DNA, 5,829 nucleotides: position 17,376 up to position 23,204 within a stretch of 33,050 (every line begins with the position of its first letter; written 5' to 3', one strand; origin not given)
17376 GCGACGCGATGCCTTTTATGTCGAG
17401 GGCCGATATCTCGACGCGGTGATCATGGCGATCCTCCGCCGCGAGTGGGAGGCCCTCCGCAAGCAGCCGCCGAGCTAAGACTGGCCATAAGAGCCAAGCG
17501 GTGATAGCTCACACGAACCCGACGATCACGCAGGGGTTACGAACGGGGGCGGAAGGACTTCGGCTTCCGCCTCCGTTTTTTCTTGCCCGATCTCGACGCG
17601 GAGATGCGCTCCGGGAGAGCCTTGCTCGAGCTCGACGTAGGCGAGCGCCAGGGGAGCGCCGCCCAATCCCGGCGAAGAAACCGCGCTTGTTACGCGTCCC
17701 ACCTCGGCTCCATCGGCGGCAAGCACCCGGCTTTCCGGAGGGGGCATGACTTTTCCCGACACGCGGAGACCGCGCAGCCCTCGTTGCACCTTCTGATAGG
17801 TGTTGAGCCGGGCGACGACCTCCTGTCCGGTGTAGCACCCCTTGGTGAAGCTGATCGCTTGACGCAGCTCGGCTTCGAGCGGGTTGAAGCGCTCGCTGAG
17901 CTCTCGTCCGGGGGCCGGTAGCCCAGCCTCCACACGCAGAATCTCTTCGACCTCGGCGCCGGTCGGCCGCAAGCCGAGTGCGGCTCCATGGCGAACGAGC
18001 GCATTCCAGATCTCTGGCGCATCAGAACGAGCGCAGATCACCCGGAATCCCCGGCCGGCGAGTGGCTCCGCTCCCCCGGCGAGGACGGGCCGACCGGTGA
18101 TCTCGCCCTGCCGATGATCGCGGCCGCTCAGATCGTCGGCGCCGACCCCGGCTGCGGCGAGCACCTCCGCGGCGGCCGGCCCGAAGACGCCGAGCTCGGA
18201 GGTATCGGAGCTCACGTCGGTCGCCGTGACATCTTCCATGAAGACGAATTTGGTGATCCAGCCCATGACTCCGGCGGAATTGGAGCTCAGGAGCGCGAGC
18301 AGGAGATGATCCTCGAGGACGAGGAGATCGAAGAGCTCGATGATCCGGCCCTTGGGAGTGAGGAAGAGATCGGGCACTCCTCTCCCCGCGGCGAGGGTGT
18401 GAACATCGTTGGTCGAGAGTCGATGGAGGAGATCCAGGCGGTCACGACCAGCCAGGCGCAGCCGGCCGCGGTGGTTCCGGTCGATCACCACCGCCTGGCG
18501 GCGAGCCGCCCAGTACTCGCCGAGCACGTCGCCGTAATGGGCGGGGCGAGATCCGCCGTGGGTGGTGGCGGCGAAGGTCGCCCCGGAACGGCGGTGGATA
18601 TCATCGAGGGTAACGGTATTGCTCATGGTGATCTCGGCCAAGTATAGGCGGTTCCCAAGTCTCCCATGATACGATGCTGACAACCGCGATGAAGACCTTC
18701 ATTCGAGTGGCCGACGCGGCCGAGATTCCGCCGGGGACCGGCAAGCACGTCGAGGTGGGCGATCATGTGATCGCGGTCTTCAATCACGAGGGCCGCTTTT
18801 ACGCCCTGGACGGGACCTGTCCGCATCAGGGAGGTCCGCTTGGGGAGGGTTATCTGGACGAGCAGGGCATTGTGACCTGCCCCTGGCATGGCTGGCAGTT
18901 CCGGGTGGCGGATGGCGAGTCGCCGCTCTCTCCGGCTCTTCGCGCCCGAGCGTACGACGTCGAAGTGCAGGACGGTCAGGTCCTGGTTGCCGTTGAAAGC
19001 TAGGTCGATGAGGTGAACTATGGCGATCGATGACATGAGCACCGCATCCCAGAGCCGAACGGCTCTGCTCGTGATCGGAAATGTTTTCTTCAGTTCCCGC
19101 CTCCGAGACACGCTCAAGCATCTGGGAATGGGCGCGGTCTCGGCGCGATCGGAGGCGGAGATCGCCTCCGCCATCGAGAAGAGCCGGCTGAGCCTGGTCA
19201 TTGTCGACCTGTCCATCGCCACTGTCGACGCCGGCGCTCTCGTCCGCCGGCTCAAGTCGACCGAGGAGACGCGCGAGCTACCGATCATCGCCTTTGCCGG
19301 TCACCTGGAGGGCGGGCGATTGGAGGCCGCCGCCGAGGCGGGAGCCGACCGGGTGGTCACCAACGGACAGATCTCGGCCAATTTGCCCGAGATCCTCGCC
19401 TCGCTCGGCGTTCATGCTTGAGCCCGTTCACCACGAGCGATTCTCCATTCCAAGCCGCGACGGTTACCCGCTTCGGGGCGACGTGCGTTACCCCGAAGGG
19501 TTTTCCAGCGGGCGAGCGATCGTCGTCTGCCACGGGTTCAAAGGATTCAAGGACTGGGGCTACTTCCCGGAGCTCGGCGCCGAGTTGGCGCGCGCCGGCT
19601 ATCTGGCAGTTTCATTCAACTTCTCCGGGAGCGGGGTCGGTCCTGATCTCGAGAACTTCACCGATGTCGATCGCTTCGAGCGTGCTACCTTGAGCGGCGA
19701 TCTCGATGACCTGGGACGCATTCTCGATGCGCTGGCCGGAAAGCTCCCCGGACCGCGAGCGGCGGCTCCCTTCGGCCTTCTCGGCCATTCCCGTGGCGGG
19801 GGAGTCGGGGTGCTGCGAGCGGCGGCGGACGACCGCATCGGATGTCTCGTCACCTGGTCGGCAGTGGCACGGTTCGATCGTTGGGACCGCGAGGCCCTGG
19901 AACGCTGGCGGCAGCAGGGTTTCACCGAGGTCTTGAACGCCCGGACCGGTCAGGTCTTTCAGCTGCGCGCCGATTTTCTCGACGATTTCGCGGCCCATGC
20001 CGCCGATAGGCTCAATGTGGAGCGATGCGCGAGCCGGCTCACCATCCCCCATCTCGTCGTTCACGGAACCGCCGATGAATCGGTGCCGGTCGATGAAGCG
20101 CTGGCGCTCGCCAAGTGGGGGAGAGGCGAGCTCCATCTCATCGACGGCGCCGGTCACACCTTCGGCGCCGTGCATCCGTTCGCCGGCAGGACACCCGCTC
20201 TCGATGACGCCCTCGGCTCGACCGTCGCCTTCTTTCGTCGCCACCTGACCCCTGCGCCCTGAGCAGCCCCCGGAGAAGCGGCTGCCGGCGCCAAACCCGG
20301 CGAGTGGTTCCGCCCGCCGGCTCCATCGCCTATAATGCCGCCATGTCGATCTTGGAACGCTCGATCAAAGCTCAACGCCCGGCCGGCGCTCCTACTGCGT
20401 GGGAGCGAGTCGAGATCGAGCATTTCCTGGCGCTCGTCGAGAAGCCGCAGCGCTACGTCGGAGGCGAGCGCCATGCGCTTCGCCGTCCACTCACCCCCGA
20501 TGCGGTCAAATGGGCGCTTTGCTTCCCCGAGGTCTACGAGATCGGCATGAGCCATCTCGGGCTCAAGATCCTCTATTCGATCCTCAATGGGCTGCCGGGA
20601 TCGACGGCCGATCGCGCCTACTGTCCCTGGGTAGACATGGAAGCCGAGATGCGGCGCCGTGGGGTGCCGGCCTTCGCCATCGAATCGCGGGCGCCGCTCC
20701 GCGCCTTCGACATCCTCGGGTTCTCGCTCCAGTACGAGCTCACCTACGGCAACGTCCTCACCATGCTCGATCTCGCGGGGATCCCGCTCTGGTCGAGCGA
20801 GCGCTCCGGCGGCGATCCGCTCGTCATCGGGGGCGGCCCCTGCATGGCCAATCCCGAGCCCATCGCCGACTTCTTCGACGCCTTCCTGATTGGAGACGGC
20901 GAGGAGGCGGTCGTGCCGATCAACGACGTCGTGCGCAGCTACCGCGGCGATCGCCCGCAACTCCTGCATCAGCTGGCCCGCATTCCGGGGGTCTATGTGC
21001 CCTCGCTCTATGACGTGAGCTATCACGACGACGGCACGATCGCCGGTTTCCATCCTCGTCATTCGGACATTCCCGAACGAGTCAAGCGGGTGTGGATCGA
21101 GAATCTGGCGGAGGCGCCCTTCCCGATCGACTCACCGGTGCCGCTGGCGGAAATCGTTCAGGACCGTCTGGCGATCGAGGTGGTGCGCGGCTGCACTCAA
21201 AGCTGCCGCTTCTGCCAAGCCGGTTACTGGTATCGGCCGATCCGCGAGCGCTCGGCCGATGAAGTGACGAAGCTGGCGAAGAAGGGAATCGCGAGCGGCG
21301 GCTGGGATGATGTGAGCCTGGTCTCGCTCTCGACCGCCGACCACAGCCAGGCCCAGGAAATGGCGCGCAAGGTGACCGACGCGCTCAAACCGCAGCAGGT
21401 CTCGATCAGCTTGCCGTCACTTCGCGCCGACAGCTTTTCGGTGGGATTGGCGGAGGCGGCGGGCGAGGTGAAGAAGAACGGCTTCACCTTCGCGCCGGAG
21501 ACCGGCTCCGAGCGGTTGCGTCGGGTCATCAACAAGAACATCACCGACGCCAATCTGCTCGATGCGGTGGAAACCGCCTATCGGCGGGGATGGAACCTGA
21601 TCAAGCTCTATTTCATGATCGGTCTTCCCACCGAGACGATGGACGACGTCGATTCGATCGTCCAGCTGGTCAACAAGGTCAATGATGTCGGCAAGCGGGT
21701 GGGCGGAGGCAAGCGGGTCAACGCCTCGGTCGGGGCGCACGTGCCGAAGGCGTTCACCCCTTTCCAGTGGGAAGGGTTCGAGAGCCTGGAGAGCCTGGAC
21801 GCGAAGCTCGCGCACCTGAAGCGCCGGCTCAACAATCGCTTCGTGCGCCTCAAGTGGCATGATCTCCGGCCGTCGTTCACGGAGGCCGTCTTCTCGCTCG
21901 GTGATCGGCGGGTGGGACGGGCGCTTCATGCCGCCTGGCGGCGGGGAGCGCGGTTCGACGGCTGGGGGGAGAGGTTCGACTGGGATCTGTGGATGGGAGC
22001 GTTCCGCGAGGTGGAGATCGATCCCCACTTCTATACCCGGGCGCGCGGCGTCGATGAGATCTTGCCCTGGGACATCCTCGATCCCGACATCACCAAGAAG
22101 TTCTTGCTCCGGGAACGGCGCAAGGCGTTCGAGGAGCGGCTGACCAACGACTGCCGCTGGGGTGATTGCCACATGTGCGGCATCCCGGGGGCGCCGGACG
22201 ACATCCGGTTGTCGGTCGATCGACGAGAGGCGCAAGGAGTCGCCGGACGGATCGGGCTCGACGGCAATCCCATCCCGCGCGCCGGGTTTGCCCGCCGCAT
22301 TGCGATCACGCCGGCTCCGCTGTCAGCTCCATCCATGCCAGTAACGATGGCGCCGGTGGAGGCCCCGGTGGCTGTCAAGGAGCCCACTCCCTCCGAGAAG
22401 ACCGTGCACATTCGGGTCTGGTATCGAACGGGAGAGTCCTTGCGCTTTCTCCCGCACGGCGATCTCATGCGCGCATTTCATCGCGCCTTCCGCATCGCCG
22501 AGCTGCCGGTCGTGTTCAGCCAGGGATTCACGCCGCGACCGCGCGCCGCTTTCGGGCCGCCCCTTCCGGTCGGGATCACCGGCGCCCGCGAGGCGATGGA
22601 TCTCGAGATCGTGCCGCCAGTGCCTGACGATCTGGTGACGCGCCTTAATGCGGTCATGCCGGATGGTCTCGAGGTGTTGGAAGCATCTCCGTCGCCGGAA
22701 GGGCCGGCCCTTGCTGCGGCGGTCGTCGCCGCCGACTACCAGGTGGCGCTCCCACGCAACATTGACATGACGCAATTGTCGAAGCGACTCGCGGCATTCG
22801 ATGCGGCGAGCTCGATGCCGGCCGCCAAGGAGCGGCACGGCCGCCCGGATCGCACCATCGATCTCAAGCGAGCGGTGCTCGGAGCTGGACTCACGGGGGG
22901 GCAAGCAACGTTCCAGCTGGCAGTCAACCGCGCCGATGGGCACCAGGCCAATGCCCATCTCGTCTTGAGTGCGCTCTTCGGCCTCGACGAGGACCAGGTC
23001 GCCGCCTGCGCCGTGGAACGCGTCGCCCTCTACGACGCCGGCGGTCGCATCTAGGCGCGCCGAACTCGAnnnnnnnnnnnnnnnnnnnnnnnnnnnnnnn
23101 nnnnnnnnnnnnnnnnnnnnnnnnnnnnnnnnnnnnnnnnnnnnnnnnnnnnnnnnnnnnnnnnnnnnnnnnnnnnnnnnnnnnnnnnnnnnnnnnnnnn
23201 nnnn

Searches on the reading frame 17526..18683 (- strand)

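Call 5: search_protein_families(library=pfam, proteins=[window:17526-18683:-], max_evalue=0.01)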
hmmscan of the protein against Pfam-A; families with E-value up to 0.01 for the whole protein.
window:17526-18683:- (385 aa): 2 families
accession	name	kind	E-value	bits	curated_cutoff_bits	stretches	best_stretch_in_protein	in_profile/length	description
PF01571.26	GCV_T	-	1.7e-42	145.9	25.6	1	26-274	1-253/255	Aminomethyltransferase folate-binding domain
PF08669.17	GCV_T_C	-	5.6e-12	45.8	25.9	1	301-382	1-79/80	Glycine cleavage T-protein C-terminal barrel domain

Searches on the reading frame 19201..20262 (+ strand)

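Call 73: search_protein_families(library=pfam, proteins=[window:19201-20262:+], max_evalue=0.001)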
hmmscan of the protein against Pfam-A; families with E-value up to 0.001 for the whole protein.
window:19201-20262:+ (353 aa): 2 families
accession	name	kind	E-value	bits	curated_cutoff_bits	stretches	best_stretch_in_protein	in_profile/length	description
PF00561.26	Abhydrolase_1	-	1.2e-11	45.2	25.8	1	106-233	2-114/245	alpha/beta hydrolase fold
PF12146.15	Hydrolase_4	-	1.8e-09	37.7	27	1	105-221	5-109/239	Serine aminopeptidase, S33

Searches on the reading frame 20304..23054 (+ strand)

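Call 73: search_protein_families(library=pfam, proteins=[window:20304-23054:+], max_evalue=0.001)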
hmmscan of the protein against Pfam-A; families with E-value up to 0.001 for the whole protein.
window:20304-23054:+ (916 aa): 3 families
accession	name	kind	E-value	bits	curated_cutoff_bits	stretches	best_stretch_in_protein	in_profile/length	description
PF19864.5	Radical_SAM_N2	-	2.4e-57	193.1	29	1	86-233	1-151/151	Radical SAM proteins, N-terminal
PF10105.14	DUF2344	-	2.5e-36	125.6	23.8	1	703-879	2-171/176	Uncharacterized protein conserved in bacteria (DUF2344)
PF04055.27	Radical_SAM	-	1e-20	75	29.5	1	291-455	1-165/166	Radical SAM superfamily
